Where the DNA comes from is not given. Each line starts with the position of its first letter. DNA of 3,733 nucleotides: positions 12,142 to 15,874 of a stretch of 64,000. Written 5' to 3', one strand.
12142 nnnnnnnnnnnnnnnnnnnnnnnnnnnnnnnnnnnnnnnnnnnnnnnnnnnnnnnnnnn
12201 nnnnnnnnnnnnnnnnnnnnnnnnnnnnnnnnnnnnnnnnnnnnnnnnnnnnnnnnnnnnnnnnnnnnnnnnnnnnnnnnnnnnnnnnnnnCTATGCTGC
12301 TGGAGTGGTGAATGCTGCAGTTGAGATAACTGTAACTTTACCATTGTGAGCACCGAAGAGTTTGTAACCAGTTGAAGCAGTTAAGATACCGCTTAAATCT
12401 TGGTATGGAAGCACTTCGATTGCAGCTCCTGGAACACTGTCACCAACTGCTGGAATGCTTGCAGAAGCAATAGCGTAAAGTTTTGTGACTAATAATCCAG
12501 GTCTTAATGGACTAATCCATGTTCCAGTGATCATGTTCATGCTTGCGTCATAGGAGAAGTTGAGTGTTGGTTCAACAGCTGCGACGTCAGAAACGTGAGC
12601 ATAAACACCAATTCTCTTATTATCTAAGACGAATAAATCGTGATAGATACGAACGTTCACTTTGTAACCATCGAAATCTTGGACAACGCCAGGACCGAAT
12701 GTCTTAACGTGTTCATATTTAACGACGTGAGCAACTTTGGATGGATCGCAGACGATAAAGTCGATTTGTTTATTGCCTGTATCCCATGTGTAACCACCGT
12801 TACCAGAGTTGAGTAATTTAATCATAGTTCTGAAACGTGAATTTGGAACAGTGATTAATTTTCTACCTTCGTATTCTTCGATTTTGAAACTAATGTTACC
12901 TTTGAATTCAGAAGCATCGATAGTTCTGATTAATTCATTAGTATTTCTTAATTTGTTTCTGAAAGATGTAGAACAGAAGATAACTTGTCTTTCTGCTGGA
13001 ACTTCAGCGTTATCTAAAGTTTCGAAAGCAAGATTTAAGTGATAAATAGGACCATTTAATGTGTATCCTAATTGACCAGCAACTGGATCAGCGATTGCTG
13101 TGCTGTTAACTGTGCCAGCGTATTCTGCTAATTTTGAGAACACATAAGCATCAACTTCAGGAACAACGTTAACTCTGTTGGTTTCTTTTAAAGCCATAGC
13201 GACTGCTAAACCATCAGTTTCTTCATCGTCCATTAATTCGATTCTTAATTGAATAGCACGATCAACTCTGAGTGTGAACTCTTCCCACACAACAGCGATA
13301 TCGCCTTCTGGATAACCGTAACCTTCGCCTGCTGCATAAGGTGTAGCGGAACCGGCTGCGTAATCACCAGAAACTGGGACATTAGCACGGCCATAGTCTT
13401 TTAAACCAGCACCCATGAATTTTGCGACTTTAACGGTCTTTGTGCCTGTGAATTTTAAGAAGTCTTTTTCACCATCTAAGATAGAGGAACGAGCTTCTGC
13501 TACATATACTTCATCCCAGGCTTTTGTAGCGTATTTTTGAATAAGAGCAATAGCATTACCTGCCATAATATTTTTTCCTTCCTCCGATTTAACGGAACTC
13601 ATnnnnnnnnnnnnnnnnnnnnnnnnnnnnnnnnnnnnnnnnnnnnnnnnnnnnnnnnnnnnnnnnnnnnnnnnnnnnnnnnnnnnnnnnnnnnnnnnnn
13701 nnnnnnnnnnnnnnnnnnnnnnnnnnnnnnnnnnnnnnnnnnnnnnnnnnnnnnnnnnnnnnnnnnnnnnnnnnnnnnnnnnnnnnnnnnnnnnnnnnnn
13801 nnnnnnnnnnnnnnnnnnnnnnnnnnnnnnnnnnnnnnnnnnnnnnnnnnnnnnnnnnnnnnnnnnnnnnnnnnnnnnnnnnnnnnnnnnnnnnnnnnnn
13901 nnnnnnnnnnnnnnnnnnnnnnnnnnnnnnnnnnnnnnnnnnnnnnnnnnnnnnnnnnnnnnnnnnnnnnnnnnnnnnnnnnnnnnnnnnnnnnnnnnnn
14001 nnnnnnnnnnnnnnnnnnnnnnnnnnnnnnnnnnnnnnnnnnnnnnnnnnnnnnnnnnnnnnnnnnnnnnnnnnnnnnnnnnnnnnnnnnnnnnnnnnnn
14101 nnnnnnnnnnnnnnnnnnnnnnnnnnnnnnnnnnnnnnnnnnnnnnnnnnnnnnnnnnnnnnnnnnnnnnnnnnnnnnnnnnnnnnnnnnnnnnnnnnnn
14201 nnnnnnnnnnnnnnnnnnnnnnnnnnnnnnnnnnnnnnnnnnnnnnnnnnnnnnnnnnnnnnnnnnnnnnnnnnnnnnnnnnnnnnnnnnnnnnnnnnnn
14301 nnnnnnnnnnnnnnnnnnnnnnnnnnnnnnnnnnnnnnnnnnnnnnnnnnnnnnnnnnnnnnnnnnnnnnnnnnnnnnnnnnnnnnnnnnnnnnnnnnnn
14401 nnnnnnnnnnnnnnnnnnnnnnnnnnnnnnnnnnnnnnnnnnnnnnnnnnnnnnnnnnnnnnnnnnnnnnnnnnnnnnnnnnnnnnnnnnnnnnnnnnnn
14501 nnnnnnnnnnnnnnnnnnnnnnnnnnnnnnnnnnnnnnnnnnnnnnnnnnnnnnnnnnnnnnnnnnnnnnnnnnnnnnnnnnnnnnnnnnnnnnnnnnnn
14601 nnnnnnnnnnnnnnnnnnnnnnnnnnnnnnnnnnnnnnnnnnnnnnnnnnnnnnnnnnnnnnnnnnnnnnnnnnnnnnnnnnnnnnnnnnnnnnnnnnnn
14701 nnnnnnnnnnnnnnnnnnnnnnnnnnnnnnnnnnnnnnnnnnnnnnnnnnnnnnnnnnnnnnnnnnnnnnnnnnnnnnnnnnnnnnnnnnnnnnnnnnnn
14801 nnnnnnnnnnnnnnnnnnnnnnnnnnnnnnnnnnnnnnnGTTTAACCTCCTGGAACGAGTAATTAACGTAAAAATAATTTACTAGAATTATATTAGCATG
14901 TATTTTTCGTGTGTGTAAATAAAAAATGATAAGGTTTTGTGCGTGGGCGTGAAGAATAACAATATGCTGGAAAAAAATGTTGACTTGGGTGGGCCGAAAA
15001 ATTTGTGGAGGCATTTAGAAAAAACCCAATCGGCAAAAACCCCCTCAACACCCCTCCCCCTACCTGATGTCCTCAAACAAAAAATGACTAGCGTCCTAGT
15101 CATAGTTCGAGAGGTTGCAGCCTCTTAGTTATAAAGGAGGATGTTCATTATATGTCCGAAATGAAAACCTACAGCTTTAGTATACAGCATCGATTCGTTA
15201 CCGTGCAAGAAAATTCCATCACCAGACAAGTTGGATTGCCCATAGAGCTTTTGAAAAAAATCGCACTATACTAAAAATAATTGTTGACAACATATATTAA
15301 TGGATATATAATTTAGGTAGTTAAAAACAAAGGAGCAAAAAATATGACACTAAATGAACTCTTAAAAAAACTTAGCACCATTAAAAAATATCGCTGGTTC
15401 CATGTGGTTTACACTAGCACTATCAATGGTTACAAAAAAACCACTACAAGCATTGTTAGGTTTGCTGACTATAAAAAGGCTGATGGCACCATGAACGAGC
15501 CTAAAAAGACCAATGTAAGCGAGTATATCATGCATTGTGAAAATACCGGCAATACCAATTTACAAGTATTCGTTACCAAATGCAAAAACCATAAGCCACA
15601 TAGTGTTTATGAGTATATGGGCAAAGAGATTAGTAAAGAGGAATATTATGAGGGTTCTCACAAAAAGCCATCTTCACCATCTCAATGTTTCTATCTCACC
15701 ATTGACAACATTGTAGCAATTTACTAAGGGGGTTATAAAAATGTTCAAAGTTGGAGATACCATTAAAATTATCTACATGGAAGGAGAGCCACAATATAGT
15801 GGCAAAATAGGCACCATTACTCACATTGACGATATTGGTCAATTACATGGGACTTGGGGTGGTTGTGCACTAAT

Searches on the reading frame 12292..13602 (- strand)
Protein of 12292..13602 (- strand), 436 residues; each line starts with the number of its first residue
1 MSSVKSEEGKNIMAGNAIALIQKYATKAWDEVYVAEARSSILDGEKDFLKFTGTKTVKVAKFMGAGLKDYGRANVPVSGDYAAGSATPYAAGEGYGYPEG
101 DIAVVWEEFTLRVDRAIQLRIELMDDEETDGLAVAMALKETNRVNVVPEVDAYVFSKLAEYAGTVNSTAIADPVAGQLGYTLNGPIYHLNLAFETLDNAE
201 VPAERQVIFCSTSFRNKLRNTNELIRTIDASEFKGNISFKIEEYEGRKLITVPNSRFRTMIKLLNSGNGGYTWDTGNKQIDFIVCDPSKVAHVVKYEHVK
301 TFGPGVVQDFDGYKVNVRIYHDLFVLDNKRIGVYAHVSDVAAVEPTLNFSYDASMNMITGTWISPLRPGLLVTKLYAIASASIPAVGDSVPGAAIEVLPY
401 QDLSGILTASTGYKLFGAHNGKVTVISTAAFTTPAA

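Call 23: search_protein_families(library=pfam, proteins=[window:12292-13602:-])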
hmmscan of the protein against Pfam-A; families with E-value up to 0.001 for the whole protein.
window:12292-13602:- (436 aa): 0 families

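Call 27: find_related_loci(query=window:12292-13599:-, collection=viral_contigs, flank=10000)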
Query window:12292-13599:- (435 aa) in viral_contigs; peptide patterns used: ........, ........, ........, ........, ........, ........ (x = any residue, [..] = any of these).
12 stretches matched a pattern; 2 encode a relative of the query (tblastn E <= 1e-3); 2 distinct loci.
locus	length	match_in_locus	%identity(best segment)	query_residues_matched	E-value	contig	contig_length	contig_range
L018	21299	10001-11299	84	7-435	0e+0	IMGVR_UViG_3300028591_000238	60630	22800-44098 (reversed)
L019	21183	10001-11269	76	12-432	0e+0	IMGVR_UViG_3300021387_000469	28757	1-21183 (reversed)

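Call 35: find_related_loci(query=A2, collection=metagenome_contigs, flank=10000)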
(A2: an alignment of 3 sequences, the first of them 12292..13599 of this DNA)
Query A2 (435 aa) in metagenome_contigs; peptide patterns used: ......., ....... (x = any residue, [..] = any of these).
599 stretches matched a pattern (row limit reached: there are more); 4 encode a relative of the query (tblastn E <= 1e-3); 4 distinct loci.
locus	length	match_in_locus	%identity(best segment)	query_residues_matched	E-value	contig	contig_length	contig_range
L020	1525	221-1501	78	11-435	0e+0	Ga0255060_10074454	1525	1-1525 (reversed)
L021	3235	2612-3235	88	6-212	9e-122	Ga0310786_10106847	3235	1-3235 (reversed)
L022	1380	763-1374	38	11-236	8e-41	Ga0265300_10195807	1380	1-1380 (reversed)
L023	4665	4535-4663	91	6-48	6e-20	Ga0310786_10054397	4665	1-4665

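Call 45: find_homologous_proteins(query=A2)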
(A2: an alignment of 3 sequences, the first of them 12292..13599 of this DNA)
Query A2 (3 sequences) (435 aa, profile of the alignment): 506 proteins with E <= 0.001 among 8000 candidates; the best 120 are listed.
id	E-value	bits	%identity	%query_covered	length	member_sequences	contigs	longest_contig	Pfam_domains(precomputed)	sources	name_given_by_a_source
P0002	2.3e-277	938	84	97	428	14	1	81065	-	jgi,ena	-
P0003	2.4e-275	931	100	97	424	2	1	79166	-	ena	-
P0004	3.3e-273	924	76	97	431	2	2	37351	-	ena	-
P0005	5.9e-267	903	83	97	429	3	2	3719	-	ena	-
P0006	1.5e-261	885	81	97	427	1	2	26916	-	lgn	-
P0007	1.6e-254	862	80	97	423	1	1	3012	-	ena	-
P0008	4.1e-254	861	74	97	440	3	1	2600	-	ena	-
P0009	3.2e-253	858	79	97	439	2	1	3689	-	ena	-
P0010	7.8e-253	857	81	97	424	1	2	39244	-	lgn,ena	-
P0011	2.2e-250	849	80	97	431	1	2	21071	-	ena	-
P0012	4.3e-250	848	79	96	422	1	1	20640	-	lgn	-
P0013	1.0e-248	843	75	97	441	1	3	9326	-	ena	-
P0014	1.6e-248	843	79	96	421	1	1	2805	-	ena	-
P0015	1.7e-247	839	79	97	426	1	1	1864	-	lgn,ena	-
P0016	5.4e-247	837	78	97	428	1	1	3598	-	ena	-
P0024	1.3e-242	823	79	97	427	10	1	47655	-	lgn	-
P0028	5.1e-187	640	60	97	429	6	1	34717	-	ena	-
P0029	1.3e-166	573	81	66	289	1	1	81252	-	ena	-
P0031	1.4e-147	510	57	96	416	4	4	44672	-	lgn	-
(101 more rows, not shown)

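Call 46: find_encoding_contigs(protein=P0006, flank=10000, max_places=2)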
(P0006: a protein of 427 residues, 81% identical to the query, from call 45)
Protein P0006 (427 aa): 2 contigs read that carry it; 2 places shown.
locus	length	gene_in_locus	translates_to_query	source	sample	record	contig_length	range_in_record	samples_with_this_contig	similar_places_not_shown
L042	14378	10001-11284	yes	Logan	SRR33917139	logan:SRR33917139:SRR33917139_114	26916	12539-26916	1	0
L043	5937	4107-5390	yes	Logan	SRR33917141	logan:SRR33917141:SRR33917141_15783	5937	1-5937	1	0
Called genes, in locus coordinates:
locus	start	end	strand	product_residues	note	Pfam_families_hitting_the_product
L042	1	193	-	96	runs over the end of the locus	-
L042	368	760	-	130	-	-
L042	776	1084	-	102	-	-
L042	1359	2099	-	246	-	PF02481:DNA_processg_A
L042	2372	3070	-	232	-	-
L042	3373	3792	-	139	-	-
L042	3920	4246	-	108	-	-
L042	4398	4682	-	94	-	-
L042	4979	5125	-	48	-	-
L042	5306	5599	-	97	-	-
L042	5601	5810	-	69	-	-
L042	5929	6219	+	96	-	-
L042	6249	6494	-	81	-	-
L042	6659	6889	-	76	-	-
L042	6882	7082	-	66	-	-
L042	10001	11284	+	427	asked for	-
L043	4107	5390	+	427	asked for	-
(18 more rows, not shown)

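Call 47: find_encoding_contigs(protein=P0010, flank=10000, max_places=2)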
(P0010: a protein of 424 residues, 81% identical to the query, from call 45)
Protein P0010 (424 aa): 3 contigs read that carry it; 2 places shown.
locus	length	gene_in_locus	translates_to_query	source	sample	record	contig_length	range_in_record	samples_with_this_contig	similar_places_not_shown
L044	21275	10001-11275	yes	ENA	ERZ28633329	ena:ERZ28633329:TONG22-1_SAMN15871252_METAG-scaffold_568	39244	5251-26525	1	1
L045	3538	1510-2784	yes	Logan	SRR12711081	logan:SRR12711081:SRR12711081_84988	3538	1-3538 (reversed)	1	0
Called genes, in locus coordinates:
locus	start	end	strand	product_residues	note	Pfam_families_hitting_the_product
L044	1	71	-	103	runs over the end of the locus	-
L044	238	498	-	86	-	-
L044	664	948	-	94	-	-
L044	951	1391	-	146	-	-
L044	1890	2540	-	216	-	-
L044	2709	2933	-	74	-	-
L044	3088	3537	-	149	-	-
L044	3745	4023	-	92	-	-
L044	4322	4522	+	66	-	-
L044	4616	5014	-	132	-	-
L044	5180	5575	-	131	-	-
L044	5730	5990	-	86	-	-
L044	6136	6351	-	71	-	-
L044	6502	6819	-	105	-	-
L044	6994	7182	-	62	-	-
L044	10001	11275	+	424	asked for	-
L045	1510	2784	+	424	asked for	-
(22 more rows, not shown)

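Call 48: find_encoding_contigs(protein=P0024, flank=10000, max_places=2)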
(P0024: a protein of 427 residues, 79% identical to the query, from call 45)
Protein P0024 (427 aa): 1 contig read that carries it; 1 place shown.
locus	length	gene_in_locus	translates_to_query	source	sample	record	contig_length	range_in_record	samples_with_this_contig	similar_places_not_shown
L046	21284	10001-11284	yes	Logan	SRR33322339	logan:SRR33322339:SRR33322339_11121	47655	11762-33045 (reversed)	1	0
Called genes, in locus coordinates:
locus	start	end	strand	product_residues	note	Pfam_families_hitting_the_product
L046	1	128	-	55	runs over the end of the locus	-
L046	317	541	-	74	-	-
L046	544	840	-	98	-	-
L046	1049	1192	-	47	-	-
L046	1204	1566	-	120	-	-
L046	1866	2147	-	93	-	-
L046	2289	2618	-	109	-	-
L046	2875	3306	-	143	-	-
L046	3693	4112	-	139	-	-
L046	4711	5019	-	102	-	-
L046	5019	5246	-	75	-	-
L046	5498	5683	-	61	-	-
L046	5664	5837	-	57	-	-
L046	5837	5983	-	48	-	-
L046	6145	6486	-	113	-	-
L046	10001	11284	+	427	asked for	-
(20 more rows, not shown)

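Call 49: find_encoding_contigs(protein=P0029, flank=10000, max_places=2)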
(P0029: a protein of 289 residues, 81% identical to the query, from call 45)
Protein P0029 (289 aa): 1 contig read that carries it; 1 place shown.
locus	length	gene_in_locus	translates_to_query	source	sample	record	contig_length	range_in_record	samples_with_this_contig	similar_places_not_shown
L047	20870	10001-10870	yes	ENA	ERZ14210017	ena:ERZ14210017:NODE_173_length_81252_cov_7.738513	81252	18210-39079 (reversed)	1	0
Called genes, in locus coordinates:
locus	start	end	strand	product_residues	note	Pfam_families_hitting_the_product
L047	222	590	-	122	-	-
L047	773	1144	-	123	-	-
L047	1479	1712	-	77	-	-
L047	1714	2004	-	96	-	-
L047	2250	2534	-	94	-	-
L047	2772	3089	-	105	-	-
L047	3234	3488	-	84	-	-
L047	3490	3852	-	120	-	-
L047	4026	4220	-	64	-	-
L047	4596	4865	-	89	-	-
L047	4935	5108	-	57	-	-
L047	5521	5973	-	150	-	-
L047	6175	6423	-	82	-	-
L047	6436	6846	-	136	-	-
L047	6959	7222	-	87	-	-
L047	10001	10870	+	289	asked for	-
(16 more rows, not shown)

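Call 52: find_encoding_contigs(protein=P0011, flank=10000, max_places=2)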
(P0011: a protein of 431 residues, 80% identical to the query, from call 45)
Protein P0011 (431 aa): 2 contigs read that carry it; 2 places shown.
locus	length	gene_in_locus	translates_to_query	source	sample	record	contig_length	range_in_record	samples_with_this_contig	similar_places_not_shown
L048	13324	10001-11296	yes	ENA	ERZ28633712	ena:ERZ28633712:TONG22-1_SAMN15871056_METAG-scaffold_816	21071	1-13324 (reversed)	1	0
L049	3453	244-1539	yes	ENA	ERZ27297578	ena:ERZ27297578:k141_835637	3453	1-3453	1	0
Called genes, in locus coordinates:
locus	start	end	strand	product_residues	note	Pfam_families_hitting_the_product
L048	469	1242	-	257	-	PF02481:DNA_processg_A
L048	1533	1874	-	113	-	-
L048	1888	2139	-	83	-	-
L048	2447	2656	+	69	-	-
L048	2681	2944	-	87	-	-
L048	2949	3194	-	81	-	-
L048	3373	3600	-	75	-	-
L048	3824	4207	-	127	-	-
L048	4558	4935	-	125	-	-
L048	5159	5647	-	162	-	-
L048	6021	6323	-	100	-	PF24835:DUF7717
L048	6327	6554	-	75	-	-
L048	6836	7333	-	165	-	PF08281:Sigma70_r4_2, PF04545:Sigma70_r4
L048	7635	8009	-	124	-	-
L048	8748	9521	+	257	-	-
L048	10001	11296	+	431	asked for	-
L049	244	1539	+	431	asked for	-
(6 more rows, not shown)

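Call 53: find_encoding_contigs(protein=P0012, flank=10000, max_places=2)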
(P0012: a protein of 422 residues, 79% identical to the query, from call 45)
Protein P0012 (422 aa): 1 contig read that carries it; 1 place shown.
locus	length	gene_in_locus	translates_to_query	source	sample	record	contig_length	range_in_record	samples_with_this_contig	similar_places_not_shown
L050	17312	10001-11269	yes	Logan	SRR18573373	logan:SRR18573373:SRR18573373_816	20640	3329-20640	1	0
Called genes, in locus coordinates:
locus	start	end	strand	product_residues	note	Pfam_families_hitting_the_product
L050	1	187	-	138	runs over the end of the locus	PF18406:DUF1281_C (faint)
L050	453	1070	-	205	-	PF17338:GP88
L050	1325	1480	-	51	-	-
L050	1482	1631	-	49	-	-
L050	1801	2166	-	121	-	-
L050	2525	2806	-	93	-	-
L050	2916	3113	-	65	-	-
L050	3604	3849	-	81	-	-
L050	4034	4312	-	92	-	PF18830:LPD16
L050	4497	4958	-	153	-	-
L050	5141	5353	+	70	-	-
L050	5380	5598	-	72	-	-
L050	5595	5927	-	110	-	-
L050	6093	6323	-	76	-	-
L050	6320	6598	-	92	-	-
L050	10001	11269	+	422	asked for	-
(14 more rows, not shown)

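Call 54: find_encoding_contigs(protein=P0004, flank=10000, max_places=2)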
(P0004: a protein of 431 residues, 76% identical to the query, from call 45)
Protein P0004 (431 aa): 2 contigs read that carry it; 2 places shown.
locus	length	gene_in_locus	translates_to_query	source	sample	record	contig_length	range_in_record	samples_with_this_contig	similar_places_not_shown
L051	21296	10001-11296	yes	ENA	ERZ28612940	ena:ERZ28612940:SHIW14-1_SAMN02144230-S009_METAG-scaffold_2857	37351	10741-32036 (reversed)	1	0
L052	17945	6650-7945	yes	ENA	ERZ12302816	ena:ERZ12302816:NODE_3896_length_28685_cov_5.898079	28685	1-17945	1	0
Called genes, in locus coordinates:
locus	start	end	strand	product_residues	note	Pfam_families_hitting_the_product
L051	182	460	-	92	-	-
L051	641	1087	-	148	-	-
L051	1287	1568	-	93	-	-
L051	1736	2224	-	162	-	-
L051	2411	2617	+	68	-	-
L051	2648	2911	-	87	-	-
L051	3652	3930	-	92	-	-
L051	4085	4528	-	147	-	-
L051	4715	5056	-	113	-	-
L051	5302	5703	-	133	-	-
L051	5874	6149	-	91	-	-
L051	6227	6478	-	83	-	-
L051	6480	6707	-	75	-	-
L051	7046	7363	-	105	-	-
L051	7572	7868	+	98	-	-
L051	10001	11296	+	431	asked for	-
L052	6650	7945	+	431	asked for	-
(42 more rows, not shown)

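Call 55: find_encoding_contigs(protein=P0013, flank=10000, max_places=3)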
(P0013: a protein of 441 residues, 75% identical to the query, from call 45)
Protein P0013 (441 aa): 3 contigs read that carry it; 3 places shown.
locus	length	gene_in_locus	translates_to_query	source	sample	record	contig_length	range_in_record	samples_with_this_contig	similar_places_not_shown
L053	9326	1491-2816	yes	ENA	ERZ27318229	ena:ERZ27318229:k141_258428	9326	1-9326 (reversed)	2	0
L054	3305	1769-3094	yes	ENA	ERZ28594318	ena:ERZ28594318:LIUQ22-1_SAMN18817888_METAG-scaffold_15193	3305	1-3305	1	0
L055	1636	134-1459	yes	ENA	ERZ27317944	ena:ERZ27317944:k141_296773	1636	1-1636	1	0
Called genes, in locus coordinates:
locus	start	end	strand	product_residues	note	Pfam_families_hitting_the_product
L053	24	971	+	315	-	-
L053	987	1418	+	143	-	-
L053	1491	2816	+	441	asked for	-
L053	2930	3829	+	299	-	-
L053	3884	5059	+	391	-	-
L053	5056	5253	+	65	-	-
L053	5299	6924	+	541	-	PF03496:ADPrib_exo_Tox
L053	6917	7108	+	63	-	-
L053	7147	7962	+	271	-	PF03747:ADP_ribosyl_GH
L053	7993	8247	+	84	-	-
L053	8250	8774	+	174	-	-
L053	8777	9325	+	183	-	?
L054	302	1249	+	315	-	-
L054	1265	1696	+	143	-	-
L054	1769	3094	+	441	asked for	-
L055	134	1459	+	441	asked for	-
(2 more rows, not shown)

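Call 60: find_related_loci(query=A2, collection=viral_contigs, flank=10000)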
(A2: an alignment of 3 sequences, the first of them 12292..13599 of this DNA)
Query A2 (435 aa) in viral_contigs; peptide patterns used: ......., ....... (x = any residue, [..] = any of these).
101 stretches matched a pattern; 2 encode a relative of the query (tblastn E <= 1e-3); 2 distinct loci.
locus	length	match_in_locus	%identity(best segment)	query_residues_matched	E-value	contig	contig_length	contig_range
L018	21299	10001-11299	84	7-435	0e+0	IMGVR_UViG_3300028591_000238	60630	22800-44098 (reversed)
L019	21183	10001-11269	76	12-432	0e+0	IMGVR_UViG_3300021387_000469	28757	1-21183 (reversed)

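Call 61: find_encoding_contigs(protein=P0002, flank=10000, max_places=4)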
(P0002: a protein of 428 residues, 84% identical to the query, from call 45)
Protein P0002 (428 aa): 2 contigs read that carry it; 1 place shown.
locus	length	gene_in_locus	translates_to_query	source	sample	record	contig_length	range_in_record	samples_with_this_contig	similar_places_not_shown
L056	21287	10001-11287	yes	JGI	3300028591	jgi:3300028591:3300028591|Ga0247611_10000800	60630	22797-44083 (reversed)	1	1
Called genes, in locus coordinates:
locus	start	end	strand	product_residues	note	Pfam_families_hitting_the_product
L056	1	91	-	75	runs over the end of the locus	-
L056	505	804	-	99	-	-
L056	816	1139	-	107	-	-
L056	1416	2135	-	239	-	PF02481:DNA_processg_A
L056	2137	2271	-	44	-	-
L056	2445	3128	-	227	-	-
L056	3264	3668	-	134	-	-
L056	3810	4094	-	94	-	-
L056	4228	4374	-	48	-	-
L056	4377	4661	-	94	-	-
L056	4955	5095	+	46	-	-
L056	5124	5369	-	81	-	-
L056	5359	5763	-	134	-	-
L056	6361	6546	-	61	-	-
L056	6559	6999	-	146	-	-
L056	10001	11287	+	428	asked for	-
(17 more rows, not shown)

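Call 62: find_encoding_contigs(protein=P0028, flank=10000, max_places=2)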
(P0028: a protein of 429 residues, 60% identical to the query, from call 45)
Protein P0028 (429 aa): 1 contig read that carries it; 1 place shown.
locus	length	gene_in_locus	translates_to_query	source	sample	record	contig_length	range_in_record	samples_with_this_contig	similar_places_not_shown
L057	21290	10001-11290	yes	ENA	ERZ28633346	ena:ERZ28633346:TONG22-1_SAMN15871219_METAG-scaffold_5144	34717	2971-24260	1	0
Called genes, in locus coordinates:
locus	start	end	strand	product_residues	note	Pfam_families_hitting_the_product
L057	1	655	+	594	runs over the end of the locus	-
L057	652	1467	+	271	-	-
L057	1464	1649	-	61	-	-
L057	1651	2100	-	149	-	-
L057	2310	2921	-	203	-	PF17338:GP88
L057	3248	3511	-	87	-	-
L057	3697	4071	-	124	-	-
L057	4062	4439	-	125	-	-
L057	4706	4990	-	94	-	-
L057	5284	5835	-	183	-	-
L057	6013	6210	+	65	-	-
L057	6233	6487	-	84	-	-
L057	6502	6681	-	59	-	-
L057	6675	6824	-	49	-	-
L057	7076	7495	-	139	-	-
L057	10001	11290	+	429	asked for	-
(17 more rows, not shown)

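Call 63: find_encoding_contigs(protein=P0031, flank=10000, max_places=4)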
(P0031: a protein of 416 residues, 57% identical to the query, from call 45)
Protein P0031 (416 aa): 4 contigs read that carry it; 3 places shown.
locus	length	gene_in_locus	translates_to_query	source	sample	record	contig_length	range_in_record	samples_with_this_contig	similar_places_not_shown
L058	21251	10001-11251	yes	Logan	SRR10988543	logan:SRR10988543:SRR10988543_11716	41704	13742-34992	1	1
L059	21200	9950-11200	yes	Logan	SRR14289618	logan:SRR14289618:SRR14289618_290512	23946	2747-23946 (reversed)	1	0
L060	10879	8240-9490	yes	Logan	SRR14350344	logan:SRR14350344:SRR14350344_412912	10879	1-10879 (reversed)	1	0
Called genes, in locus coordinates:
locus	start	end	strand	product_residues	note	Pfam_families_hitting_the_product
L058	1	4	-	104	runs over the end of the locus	-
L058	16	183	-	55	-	-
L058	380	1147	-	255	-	PF02481:DNA_processg_A, PF18306:LDcluster4 (faint)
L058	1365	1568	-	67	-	-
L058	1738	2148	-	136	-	-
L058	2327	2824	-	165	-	-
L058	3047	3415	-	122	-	-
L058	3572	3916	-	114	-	-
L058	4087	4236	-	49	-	-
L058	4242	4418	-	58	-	-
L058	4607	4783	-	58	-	-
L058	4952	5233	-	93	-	-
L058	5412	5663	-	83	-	-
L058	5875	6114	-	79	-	-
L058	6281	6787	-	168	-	-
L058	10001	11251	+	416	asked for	-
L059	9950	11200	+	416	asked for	-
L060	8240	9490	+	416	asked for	-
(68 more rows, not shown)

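Call 85: search_dna_similar(query=window:12292-13599:-, collection=phages, mode=protein, max_rows=10)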
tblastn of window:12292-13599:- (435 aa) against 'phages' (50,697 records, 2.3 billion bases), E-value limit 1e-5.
Records with a match: 89; places in all: 89; records where one place covers at least 80% of the query: 0.
Best place of each record, by identity: <60% 89.
By first word of the organism name: Streptococcus 26; Bacillus 17; Listeria 13; Clostridium 7; Bacteriophage 4; Clostridioides 3; Stenotrophomonas 3; Eggerthella 2; Lactococcus 2; Caudoviricetes 2; and 8 more.
By host as written in the record: - 13; Listeria monocytogenes 10; Bacillus cereus 4; Listeria 3; Eggerthella lenta DSM 15644 2; Lactococcus lactis SMQ-388 2; Bacillus thuringiensis 4B1 2; Methanomassiliicoccales 2; and 45 more.
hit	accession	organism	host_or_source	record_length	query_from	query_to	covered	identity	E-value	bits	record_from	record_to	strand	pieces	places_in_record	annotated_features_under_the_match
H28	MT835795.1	Bacteriophage sp.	human fecal samples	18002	10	335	75%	28.5%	4e-16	87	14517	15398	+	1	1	record has no annotation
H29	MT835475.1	Bacteriophage sp.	human fecal samples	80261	11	335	75%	28.4%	1e-19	98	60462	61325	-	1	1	record has no annotation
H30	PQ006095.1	bajarodcaudo virus 4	Peromyscus fraterculus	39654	15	340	75%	27.9%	6e-14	80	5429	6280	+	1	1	major capsid protein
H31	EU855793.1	Listeria phage P40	Listeria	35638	9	332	74%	27.8%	3e-22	105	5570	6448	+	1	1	gp6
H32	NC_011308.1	Listeria phage P40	Listeria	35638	9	332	74%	27.8%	3e-22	105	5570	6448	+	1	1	major head protein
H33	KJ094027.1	Listeria phage LP-083-1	Listeria monocytogenes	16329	14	332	73%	27.7%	1e-17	92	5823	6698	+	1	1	hypothetical protein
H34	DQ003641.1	Listeria phage P35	Listeria monocytogenes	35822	14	332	73%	27.7%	1e-17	92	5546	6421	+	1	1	cps: Cps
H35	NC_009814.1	Listeria phage P35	Listeria monocytogenes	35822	14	332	73%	27.7%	1e-17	92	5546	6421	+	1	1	cps: major head protein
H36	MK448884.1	Streptococcus phage Javan246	Streptococcus gordonii SK184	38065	4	337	77%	26.4%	1e-9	67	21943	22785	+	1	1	hypothetical protein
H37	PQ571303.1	Ruminococcus phage RG-TP1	Mediterraneibacter gnavus (Ruminococcus ...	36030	6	337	76%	26.4%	4e-17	90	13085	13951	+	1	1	major head protein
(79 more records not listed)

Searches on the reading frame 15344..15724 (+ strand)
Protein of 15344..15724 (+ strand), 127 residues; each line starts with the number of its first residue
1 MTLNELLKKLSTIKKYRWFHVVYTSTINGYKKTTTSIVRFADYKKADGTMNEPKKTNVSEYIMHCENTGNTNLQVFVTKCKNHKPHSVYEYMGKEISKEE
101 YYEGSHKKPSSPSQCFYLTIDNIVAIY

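Call 44: find_homologous_proteins(query=window:15344-15724:+)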
Query window:15344-15724:+ (127 aa): 1 proteins with E <= 0.001 among 4 candidates.
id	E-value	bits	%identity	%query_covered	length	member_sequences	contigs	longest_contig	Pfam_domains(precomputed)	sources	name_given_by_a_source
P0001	7.4e-79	280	98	100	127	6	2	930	-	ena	-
